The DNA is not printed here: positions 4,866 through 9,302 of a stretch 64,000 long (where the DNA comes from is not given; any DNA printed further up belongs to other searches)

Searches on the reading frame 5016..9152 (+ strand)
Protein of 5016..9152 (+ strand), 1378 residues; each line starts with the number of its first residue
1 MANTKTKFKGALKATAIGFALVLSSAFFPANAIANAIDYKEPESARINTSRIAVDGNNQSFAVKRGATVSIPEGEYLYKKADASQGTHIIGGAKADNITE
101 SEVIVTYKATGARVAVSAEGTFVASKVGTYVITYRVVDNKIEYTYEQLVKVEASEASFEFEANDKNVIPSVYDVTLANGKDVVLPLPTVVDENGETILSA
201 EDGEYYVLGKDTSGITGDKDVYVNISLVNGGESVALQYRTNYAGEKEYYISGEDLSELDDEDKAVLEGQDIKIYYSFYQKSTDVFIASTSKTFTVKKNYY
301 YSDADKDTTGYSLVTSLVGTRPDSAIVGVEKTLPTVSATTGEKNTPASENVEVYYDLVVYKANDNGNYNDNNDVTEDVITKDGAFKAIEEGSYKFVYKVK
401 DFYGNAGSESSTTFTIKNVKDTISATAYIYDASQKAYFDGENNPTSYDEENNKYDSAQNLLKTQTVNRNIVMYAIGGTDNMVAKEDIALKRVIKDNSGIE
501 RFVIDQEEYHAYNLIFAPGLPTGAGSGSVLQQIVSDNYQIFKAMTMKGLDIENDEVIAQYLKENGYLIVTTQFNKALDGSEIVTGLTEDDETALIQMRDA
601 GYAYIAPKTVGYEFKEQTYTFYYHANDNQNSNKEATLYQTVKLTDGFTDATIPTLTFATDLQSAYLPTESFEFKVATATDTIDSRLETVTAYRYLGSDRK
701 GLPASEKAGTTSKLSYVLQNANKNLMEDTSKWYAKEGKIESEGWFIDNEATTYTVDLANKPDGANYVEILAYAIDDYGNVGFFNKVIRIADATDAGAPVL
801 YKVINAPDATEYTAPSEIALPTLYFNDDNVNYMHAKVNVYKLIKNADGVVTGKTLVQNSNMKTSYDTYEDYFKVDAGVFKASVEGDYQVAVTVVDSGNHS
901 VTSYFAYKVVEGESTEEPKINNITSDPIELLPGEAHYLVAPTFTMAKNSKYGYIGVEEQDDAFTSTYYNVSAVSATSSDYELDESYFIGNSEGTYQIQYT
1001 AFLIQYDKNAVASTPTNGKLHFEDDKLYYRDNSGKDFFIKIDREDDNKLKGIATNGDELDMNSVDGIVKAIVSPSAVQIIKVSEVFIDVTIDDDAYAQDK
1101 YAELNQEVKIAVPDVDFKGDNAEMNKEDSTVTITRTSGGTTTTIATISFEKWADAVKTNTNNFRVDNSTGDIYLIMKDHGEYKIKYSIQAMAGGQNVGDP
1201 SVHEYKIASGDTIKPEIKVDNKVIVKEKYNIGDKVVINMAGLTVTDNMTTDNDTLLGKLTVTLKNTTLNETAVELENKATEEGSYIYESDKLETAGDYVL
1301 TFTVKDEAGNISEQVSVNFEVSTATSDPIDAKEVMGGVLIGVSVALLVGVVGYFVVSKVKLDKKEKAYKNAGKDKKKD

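Call 41: search_protein_families(library=pfam, proteins=[window:5016-9152:+], max_evalue=0.001)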
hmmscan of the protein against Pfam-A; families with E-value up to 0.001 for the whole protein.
window:5016-9152:+ (1378 aa): 1 family
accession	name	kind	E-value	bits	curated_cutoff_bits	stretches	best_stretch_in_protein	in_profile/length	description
PF19077.6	Big_13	-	0.00024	22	27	1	1246-1321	21-100/102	Bacterial Ig-like domain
